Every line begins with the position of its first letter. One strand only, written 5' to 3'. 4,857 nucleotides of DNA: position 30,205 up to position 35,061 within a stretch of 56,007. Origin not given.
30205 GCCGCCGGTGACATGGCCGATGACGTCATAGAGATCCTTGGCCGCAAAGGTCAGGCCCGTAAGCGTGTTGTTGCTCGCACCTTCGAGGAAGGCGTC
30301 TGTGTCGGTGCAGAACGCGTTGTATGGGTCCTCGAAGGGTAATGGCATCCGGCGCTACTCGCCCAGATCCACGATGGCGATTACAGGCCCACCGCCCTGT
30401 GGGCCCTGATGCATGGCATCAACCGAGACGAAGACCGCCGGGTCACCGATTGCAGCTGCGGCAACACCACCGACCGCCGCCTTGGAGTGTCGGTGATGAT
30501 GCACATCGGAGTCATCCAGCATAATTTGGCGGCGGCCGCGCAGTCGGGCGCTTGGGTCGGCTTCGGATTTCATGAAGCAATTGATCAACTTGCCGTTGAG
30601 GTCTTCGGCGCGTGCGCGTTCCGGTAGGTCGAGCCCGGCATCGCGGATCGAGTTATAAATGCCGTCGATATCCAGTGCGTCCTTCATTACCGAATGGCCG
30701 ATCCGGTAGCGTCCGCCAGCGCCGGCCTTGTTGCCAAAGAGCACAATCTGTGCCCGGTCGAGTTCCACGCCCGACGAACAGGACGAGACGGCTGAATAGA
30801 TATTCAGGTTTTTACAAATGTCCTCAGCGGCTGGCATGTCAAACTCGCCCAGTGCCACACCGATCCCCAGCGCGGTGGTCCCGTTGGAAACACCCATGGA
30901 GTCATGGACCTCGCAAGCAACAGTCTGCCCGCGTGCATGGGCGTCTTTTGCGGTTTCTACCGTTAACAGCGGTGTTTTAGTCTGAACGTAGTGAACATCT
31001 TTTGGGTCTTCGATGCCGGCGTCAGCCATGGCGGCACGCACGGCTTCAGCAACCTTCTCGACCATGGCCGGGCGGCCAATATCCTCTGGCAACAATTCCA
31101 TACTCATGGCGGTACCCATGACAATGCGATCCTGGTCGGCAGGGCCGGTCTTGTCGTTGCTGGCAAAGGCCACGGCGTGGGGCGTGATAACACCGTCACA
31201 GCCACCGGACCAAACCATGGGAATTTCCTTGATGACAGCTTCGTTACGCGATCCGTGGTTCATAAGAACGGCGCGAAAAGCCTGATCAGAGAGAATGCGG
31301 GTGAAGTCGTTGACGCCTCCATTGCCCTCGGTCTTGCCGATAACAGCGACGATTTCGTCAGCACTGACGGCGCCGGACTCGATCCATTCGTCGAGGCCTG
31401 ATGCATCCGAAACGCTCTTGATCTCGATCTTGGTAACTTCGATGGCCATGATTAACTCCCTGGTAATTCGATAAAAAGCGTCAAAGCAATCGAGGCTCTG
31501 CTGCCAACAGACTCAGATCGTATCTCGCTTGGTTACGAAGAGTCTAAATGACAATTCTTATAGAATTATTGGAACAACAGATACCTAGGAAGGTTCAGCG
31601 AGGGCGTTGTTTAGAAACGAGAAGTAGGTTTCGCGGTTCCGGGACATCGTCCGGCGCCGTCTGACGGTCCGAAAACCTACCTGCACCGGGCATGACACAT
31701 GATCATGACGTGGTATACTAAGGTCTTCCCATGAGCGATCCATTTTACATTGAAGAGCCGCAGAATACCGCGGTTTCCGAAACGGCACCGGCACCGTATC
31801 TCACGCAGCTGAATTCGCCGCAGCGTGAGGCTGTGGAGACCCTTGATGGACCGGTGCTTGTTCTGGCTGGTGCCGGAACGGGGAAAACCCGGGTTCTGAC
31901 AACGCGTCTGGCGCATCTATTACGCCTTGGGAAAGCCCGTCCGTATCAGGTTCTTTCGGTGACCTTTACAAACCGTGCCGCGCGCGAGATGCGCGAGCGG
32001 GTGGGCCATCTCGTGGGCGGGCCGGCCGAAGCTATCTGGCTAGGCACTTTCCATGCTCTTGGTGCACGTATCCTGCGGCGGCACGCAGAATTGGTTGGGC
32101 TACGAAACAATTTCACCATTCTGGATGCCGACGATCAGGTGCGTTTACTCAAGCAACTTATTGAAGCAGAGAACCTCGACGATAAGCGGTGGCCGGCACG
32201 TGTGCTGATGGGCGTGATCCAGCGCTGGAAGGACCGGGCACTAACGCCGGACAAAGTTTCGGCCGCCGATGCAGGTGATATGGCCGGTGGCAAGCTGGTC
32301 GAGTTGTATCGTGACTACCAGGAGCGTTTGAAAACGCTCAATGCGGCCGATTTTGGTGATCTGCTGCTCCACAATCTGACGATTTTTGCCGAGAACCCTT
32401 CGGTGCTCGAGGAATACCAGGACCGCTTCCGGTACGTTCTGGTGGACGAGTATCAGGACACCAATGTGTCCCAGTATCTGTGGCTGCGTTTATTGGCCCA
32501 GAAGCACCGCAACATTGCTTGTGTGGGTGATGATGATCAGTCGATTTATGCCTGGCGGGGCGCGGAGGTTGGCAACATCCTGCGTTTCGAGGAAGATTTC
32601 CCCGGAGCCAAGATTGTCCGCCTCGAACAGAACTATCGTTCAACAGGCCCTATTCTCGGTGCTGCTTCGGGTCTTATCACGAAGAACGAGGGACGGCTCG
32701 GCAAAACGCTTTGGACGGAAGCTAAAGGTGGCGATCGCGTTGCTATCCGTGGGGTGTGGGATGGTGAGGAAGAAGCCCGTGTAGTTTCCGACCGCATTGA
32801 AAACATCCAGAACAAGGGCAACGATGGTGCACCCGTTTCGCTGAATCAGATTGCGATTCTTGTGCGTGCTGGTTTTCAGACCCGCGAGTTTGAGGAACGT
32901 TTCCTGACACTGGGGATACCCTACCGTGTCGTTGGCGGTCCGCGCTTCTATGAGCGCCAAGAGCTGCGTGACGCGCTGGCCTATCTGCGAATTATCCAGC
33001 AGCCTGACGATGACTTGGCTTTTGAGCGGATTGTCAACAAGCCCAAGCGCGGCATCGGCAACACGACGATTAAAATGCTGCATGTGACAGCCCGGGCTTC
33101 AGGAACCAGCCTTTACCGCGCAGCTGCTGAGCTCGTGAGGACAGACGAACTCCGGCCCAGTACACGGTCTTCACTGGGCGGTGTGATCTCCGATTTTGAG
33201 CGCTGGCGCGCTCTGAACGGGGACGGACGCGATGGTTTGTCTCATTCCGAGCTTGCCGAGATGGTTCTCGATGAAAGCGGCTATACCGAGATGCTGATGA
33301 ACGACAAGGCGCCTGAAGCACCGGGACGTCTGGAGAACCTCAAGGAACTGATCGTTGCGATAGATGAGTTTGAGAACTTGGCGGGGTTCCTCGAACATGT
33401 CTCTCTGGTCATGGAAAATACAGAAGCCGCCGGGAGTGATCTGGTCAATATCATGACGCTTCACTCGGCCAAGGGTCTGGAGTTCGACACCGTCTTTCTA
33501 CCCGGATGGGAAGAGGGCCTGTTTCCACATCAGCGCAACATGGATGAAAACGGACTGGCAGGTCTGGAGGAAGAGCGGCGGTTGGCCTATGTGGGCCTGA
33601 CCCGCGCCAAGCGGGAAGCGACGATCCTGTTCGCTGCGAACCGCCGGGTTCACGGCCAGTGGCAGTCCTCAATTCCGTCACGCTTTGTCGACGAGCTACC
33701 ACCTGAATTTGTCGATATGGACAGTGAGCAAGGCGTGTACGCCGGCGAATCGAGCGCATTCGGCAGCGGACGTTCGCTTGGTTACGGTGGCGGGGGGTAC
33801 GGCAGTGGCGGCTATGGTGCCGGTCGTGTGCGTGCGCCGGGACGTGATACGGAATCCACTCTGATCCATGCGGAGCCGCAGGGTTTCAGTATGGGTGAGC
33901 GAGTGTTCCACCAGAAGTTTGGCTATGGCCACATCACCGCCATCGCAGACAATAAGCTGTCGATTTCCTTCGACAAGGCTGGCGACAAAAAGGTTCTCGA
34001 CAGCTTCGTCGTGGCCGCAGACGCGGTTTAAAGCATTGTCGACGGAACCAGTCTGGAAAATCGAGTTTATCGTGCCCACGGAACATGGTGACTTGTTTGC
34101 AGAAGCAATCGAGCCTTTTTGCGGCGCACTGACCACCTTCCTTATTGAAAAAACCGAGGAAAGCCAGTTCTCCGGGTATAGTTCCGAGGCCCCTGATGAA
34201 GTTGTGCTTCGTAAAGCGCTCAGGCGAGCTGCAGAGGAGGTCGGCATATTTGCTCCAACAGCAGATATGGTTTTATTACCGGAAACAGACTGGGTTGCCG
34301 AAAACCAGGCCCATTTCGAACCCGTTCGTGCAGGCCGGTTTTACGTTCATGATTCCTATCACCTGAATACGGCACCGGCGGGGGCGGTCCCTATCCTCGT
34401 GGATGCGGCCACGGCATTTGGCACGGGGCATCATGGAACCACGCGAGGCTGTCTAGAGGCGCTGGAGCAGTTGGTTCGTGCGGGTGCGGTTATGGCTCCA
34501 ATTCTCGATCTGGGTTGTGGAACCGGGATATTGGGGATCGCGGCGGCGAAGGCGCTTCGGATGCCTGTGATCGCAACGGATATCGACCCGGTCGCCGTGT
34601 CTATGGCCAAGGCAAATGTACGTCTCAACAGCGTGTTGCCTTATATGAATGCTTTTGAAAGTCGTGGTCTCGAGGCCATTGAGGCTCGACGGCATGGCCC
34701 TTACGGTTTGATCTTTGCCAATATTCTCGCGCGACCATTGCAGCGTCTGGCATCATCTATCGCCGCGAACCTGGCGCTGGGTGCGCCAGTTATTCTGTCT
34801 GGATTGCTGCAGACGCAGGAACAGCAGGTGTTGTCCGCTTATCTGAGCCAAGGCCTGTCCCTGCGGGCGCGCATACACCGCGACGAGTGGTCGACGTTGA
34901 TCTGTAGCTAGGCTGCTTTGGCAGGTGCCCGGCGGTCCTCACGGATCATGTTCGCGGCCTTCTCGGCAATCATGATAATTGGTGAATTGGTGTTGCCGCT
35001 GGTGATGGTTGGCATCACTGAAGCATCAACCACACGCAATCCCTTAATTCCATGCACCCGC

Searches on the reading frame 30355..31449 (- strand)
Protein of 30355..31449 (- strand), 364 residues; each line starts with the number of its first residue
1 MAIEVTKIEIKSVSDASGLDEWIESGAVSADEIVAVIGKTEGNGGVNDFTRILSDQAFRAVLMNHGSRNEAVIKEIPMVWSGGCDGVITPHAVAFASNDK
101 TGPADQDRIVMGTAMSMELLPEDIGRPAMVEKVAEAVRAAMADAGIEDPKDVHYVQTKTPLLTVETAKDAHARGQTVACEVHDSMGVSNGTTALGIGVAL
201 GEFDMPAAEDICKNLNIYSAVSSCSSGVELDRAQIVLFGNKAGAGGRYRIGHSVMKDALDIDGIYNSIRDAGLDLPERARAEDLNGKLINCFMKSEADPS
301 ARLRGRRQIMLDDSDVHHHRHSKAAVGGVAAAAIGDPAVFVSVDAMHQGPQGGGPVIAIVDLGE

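Call 31: search_protein_families(library=pfam, proteins=[window:30355-31449:-])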
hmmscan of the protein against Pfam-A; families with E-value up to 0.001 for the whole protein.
window:30355-31449:- (364 aa): 1 family
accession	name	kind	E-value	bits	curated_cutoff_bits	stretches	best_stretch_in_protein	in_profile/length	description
PF09663.15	Amido_AtzD_TrzD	-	5.3e-139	463.7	25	1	4-361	1-358/358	Amidohydrolase ring-opening protein (Amido_AtzD_TrzD)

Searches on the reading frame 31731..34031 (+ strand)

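Call 31: search_protein_families(library=pfam, proteins=[window:31731-34031:+])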
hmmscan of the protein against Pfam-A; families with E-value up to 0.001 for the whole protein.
window:31731-34031:+ (766 aa): 6 families
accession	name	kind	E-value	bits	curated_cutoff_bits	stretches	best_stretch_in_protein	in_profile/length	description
PF00580.27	UvrD-helicase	-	3.9e-89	299.4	23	1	27-291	1-271/271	UvrD/REP helicase N-terminal domain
PF13361.12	UvrD_C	-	6e-65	220.4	25.6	2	296-451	1-151/350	UvrD-like helicase C-terminal domain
PF13245.12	AAA_19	-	4.6e-23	82.3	25.1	1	31-274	1-132/134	AAA domain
PF13604.12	AAA_30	-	9.5e-10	39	27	1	26-93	1-68/191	AAA domain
PF13538.12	UvrD_C_2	-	7e-08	32.7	27.4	1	574-632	4-51/52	UvrD-like helicase C-terminal domain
PF01443.25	Viral_helicase1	-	6.6e-06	26.5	21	0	563-633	171-227/228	Viral superfamily 1 RNA helicase core domain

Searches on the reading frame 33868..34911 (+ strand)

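Call 73: search_protein_families(library=pfam, proteins=[window:33868-34911:+], max_evalue=0.00001)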
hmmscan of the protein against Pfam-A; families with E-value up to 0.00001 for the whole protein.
window:33868-34911:+ (347 aa): 4 families
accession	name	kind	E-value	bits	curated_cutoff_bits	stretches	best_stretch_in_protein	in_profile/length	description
PF06325.19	PrmA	-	3.4e-55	188.1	22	1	123-345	78-292/296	Ribosomal protein L11 methyltransferase (PrmA)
PF05175.20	MTS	-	1.8e-08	34.6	23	1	210-273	33-96/170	Methyltransferase small domain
PF13649.12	Methyltransf_25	-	9.9e-07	29.8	27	1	212-255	1-45/97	Methyltransferase domain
PF10294.15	Methyltransf_16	-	3.7e-06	27.2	21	1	211-255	49-93/174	Lysine methyltransferase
